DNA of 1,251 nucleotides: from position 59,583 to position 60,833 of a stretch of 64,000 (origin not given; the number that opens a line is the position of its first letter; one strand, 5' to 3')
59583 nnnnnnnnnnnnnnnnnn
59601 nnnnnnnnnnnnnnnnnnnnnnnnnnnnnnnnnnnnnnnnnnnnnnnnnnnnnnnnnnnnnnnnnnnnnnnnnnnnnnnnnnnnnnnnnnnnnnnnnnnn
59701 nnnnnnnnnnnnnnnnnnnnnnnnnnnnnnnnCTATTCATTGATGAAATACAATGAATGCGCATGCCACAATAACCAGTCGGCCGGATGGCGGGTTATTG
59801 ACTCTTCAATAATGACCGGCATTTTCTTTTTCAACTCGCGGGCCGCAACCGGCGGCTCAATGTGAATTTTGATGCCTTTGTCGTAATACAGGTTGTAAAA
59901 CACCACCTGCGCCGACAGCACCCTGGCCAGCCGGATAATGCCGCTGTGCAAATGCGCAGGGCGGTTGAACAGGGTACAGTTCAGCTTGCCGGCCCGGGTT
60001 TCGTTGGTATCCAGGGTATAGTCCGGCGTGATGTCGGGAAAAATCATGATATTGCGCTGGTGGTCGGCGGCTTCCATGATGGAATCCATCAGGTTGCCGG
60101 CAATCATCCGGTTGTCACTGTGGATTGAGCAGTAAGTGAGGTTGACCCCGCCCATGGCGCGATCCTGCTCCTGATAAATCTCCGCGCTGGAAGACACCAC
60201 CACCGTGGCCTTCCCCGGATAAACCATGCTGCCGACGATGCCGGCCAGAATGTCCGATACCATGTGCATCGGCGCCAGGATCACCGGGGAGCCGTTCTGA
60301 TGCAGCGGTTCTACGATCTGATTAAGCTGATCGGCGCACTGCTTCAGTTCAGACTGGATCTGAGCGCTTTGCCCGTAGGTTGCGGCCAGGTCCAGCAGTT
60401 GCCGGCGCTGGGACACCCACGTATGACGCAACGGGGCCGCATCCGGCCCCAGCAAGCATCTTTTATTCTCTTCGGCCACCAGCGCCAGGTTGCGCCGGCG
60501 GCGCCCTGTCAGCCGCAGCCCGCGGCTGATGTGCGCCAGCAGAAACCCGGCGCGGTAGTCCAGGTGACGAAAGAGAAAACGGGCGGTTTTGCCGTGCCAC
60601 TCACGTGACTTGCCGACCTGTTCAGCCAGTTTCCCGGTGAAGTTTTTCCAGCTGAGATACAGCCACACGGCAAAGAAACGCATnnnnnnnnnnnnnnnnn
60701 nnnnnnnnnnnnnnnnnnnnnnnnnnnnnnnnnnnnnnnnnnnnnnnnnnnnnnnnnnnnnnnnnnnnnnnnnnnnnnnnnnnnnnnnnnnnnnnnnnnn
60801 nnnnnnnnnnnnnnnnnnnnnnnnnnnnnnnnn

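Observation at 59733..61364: Tailoring pair: LpxL-like acyltransferase plus membrane DsbA-like oxidoreductase directly after the peptide gene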

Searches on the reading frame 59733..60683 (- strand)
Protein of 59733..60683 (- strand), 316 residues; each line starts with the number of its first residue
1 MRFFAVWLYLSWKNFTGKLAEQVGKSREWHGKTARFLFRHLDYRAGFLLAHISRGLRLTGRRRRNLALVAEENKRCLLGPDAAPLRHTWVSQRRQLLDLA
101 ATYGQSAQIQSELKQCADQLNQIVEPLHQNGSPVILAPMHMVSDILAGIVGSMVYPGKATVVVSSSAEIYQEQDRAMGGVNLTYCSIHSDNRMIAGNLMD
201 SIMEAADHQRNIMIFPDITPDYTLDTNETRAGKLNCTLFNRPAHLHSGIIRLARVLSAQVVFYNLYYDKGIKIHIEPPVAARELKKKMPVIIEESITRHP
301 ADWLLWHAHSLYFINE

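Call 5: search_protein_families(library=pfam, proteins=[window:59733-60683:-], max_evalue=0.01)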
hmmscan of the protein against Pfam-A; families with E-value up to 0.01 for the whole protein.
window:59733-60683:- (316 aa): 1 family
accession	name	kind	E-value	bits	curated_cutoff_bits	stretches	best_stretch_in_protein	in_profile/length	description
PF03279.18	Lip_A_acyltrans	-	6.7e-05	22.7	22.3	1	125-307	114-290/295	Bacterial lipid A biosynthesis acyltransferase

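Call 6: search_protein_families(library=ncbifam, proteins=[window:59733-60683:-], max_evalue=0.01)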
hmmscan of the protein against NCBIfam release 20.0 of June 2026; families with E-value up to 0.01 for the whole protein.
window:59733-60683:- (316 aa): 0 families

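Call 7: find_homologous_proteins(query=window:59733-60683:-)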
Query window:59733-60683:- (316 aa): 148 proteins with E <= 0.001 among 3839 candidates; the best 120 are listed.
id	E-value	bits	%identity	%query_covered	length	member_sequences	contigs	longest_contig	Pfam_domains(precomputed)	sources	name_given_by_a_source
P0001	7.5e-213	724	100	100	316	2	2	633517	-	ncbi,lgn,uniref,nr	ncbi:ABC transporter [Enterobacillus tribolii]|uniref:Lauroyl/myristoyl acyltransferase n=1 Tax=Ente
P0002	2.4e-189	646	88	100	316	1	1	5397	-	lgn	-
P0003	1.2e-170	585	80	100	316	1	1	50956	-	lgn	-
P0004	1.2e-163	562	77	100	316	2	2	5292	-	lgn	-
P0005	2.9e-138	479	68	100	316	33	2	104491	-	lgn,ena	-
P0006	7.0e-132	458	66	100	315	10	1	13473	-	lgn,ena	-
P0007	1.5e-130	453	64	100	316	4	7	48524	-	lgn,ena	-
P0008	1.9e-130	453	65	100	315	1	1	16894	-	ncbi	-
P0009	9.5e-129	447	64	100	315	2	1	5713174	-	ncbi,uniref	ncbi:ABC transporter [Serratia sp. L9]|uniref:ABC transporter n=1 Tax=Serratia sp. L9 TaxID=3423946 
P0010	9.0e-128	444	63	100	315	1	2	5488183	-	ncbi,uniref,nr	ncbi:ABC transporter [Chania multitudinisentens RB-25]|uniref:ABC transporter n=1 Tax=Chania multitu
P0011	1.7e-127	443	62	100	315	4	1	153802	-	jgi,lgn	jgi:lauroyl/myristoyl acyltransferase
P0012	4.0e-126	439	62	100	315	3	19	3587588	-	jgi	jgi:hypothetical protein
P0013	6.0e-126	438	63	100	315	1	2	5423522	-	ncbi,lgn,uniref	ncbi:ABC transporter [Serratia aquatilis]|uniref:ABC transporter n=1 Tax=Serratia aquatilis TaxID=17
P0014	2.6e-125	436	61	100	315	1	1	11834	-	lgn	-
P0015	8.0e-125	434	61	100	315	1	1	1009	-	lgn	-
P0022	6.4e-123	428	59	100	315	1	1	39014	PF03279.19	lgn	-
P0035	2.6e-119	416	58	100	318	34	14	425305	-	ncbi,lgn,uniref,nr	ncbi:ABC transporter [Yersinia mollaretii]|uniref:ABC transporter n=1 Tax=Yersinia mollaretii TaxID=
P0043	2.9e-115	403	58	100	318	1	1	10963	PF03279.19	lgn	-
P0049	1.9e-113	397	56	100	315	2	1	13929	PF03279.19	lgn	-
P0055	1.8e-109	384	55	100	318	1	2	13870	PF03279.19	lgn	-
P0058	7.6e-109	382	54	100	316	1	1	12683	PF03279.19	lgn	-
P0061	3.3e-106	373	54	100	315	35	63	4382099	-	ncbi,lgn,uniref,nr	ncbi:hypothetical protein NB703_001162 [Pantoea ananatis]|uniref:Uncharacterized protein n=2 Tax=Pan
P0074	3.0e-103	364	54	100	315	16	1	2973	PF03279.19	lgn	-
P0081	4.4e-102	360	52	100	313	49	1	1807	PF03279.19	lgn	-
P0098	5.1e-97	343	50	100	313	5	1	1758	PF03279.19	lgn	-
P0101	1.5e-95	338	57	84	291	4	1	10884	PF03279.19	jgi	-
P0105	4.3e-95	337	50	100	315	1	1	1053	PF03279.19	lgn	-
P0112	4.4e-92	327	49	100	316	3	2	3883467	-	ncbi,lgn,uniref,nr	ncbi:lysophospholipid acyltransferase family protein [Erwinia tasmaniensis]|uniref:Probable ABC tran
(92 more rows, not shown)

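Call 11: find_encoding_contigs(protein=P0035, flank=10000, max_places=2)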
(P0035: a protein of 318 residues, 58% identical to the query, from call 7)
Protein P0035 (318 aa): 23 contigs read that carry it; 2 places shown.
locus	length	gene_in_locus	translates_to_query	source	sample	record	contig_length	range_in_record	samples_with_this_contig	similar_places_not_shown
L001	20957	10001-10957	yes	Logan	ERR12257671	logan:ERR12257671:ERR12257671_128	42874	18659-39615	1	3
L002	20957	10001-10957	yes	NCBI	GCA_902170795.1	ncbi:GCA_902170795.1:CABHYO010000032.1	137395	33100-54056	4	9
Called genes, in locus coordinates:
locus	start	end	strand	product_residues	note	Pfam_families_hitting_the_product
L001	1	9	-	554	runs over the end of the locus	PF15864:PglL_A, PF04932:Wzy_C, PF11846:Wzy_C_2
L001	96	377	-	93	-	-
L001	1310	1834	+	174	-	PF00419:Fimbrial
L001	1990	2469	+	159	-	-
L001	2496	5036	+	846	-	PF13954:PapC_N, PF00577:Usher, PF13953:PapC_C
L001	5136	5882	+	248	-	PF00345:PapD_N, PF02753:PapD_C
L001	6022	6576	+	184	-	PF00419:Fimbrial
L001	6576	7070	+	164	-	PF00419:Fimbrial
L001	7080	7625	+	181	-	PF00419:Fimbrial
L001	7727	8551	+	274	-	PF24223:MrpH_C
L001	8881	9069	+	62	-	PF15959:DUF4762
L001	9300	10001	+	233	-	PF13462:Thioredoxin_4 (weak), PF01323:DSBA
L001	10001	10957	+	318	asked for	-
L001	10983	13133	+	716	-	PF03412:Peptidase_C39, PF00664:ABC_membrane, PF00005:ABC_tran, PF02463:SMC_N (faint), PF13304:AAA_21 (faint)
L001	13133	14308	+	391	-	PF25919:BSH_CusB (faint), PF00358:PTS_EIIA_1 (faint), PF00364:Biotin_lipoyl (faint), PF25917:BSH_RND, PF25973:BSH_CzcB (faint), PF25967:RND-MFP_C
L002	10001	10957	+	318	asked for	-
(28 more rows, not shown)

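Call 12: find_encoding_contigs(protein=P0061, flank=10000, max_places=2)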
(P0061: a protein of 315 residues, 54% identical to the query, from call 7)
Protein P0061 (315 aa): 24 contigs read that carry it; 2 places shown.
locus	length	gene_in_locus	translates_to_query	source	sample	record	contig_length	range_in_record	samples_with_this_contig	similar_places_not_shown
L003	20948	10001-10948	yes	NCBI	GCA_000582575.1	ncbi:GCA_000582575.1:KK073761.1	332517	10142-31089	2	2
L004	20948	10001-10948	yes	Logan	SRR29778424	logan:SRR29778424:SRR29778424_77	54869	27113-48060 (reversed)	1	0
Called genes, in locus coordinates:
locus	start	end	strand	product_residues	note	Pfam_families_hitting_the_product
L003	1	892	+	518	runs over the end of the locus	PF02743:dCache_1, PF22309:HK-GC-Chemotax_sensor (weak), PF00990:GGDEF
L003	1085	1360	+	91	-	-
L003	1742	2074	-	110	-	-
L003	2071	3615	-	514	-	PF12729:4HB_MCP_1, PF00015:MCPsignal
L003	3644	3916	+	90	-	-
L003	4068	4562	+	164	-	PF22381:Staph_reg_Sar_Rot, PF01047:MarR, PF12802:MarR_2, PF13601:HTH_34 (weak)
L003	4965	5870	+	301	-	-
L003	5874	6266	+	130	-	-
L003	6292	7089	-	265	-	PF01636:APH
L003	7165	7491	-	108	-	PF08845:SymE_toxin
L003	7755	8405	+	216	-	-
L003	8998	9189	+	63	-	PF15959:DUF4762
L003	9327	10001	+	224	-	PF01323:DSBA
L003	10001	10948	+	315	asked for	-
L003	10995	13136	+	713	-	PF03412:Peptidase_C39, PF00664:ABC_membrane, PF00005:ABC_tran, PF13304:AAA_21 (faint)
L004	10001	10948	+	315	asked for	-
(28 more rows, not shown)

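Call 13: find_encoding_contigs(protein=P0112, flank=10000, max_places=2)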
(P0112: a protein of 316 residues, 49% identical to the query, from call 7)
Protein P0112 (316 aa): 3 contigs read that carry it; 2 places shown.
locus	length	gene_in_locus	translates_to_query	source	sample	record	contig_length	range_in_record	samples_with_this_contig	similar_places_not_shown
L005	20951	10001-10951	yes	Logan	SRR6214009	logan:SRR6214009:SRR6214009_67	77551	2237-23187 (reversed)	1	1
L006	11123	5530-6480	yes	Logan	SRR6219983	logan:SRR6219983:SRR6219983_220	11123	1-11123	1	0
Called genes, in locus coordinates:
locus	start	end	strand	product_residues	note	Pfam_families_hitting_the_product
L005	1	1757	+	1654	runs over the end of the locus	PF05593:RHS_repeat (faint), PF25023:TEN_YD-shell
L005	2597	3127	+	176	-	PF00419:Fimbrial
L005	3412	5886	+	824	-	PF13954:PapC_N, PF00577:Usher, PF13953:PapC_C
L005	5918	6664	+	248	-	PF00345:PapD_N, PF02753:PapD_C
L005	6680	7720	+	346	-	PF00419:Fimbrial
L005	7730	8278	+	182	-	PF00419:Fimbrial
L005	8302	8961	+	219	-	-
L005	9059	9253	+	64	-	PF15959:DUF4762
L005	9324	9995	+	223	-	PF13462:Thioredoxin_4 (weak), PF01323:DSBA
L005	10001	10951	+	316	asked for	-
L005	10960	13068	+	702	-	PF03412:Peptidase_C39, PF00664:ABC_membrane, PF00005:ABC_tran, PF02463:SMC_N (faint), PF13304:AAA_21 (weak)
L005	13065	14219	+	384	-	PF25917:BSH_RND, PF25973:BSH_CzcB (weak), PF25919:BSH_CusB (weak), PF25876:HH_MFP_RND (faint), PF25990:Beta-barrel_YknX (faint), PF25967:RND-MFP_C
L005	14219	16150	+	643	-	PF00005:ABC_tran, PF02463:SMC_N (faint), PF12704:MacB_PCD, PF02687:FtsX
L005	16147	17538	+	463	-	PF02321:OEP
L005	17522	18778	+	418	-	PF00109:ketoacyl-synt, PF02801:Ketoacyl-synt_C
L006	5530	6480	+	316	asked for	-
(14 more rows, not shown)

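Call 17: search_solved_structures(query=window:59733-60683:-, max_evalue=10, show_alignments=2)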
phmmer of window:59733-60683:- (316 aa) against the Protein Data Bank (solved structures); distinct sequences matched with E-value up to 10: 3.
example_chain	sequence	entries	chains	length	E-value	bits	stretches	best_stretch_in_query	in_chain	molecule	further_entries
4irx_A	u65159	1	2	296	0.79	12.3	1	89-164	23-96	Sugar ABC transporter, periplasmic sugar-binding protein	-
9cfs_A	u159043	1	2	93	2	11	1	87-135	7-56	Long regulatory protein rop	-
2bm4_A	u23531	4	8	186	2.1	10.9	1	41-88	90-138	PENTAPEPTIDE REPEAT FAMILY PROTEIN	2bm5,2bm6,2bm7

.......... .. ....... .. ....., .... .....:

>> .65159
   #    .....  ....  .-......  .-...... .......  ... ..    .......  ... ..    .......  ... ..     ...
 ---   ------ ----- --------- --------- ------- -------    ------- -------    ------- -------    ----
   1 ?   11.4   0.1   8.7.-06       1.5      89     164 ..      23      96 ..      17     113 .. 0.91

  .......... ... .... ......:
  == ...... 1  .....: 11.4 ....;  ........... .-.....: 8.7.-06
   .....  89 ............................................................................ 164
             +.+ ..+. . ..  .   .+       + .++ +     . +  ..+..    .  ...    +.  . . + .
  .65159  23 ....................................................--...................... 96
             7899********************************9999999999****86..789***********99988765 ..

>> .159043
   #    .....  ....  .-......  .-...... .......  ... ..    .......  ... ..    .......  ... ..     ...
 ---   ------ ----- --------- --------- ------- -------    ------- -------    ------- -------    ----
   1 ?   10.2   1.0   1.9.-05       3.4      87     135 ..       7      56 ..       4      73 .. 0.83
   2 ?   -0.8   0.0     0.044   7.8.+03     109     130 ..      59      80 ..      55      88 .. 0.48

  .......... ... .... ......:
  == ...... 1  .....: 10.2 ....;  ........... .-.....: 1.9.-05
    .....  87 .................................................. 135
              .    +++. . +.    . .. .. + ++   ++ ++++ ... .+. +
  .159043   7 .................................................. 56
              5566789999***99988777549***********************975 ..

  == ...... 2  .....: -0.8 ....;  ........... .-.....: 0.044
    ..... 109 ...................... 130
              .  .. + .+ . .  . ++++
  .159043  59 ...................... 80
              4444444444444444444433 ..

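Call 18: search_solved_structures(query=A1, max_evalue=10, show_alignments=3)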
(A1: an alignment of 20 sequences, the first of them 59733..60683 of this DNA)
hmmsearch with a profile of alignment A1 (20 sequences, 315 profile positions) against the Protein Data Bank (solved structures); distinct sequences matched with E-value up to 10: 2.
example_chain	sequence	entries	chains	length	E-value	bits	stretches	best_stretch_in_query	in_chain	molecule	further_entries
9h2k_C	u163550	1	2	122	0.17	14.3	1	190-274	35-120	Protein Ac102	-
9qf3_A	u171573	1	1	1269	1.9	10.8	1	115-174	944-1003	Ruminococcus bromii Amy4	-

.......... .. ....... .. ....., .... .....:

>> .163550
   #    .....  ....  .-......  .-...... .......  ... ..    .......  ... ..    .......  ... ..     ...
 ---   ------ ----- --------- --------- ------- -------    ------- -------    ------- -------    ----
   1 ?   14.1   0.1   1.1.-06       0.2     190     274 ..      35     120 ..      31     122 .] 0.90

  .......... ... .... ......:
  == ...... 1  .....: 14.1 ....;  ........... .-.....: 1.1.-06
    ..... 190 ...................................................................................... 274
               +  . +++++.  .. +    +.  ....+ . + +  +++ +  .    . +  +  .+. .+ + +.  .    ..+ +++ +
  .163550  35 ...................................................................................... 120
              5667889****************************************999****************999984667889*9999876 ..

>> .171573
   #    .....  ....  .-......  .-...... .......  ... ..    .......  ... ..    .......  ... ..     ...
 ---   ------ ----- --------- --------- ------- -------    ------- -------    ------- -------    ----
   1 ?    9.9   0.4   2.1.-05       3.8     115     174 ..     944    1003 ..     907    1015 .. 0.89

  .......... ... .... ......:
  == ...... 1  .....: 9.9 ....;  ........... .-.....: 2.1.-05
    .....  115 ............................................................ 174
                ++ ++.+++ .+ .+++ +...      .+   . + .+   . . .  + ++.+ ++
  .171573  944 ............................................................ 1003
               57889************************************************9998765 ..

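Call 23: find_related_loci(query=A1, collection=genome_contigs, flank=10000)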
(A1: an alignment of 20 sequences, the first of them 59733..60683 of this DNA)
Query A1 (316 aa) in genome_contigs; peptide patterns used: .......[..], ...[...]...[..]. (x = any residue, [..] = any of these).
133 stretches matched a pattern; 85 encode a relative of the query (tblastn E <= 1e-3); the best 80 are kept; 80 distinct loci.
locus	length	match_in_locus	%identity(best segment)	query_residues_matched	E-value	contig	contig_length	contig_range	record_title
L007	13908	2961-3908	68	1-316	2e-145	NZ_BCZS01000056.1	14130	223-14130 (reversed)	Pluralibacter gergoviae ATCC 33028 = NBRC 105706, whole genome shotgun sequence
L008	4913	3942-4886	62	1-316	3e-135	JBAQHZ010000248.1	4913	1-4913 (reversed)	MAG: Chania sp. isolate MFD04767_ilm_asm_bin9 k127_14292, whole genome shotgun sequence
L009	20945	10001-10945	63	1-316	3e-133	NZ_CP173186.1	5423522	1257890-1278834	Serratia aquatilis strain 2015-2462-01 chromosome, complete genome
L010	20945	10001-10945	63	1-316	2e-132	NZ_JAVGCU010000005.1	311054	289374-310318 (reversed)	Serratia fonticola strain RP0009 contig00005, whole genome shotgun sequence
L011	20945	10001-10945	63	1-316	1e-131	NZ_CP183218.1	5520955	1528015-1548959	Serratia fonticola strain GTA-SR07 chromosome, complete genome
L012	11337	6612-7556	63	1-316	2e-131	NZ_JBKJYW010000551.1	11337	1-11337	MAG: Serratia sp. (in: enterobacteria) isolate swi_bin.219 k127_19566798, whole genome shotgun sequence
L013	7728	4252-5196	62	1-316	4e-131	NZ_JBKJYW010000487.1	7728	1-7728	MAG: Serratia sp. (in: enterobacteria) isolate swi_bin.219 k127_5966831, whole genome shotgun sequence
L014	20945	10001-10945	61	1-316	1e-129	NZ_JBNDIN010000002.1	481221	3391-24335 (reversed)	Serratia sp. 2723 Ga0501506_02, whole genome shotgun sequence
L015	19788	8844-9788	61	1-316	6e-130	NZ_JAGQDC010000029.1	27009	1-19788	Serratia silvae strain Arafor3 NODE_29_covk_45.714503_covr_95.98189, whole genome shotgun sequence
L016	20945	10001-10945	60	1-316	6e-129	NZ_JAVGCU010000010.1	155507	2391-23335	Serratia fonticola strain RP0009 contig00010, whole genome shotgun sequence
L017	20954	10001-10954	59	1-316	6e-128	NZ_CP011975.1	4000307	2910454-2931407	Yersinia aleksiciae strain 159 chromosome, complete genome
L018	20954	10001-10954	60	1-316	3e-128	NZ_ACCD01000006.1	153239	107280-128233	Yersinia rohdei ATCC 43380 contig00009, whole genome shotgun sequence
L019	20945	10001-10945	59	1-316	9e-128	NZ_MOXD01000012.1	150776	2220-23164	Serratia oryzae strain J11-6 NODE_12_length_150776_cov_43.3122, whole genome shotgun sequence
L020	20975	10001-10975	58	1-316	9e-128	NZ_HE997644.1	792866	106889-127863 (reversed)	Yersinia massiliensis CCUG 53443, whole genome shotgun sequence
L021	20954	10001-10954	60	1-316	1e-127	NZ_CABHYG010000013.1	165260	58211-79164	Yersinia proxima strain IP37424, whole genome shotgun sequence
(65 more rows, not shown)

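Call 25: predict_structure(alignment_id=A1)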
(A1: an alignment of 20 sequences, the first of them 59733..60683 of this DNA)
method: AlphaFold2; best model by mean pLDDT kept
length: 316 residues; sequences in the alignment: 20
mean_pLDDT: 81.3   pTM: 0.81
mean pLDDT of the five models: 81.3, 80.4, 78.4, 78.0, 77.8
residues with pLDDT >= 90: 88; 70-90: 171; 50-70: 42; < 50: 15
segments of 3 or more residues with pLDDT < 50: 224-227, 312-316
pLDDT, mean of each block of 10 residues (from residue 1): 86 89 82 82 87 86 83 79 84 88 87 97 96 93 87 89 58 58 63 69 89 82 52 69 79 91 93 96 91 87 71 43
secondary structure, 60 per line:
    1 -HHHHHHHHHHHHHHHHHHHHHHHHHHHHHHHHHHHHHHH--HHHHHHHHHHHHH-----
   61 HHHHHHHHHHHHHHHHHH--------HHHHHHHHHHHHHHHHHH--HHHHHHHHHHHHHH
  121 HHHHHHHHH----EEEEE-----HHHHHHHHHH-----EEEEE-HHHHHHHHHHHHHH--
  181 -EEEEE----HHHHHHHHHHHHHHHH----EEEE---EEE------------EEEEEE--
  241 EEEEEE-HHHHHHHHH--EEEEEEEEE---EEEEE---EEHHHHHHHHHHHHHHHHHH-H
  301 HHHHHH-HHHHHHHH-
elements in order: H2-40 H43-55 H61-78 H87-104 H107-129 E134-138 H144-153 E159-163 H165-178 E182-186 H191-206 E211-214 E218-220 E233-238 E241-246 H248-256 E259-267 E271-275 H281-298 H300-306 H308-315
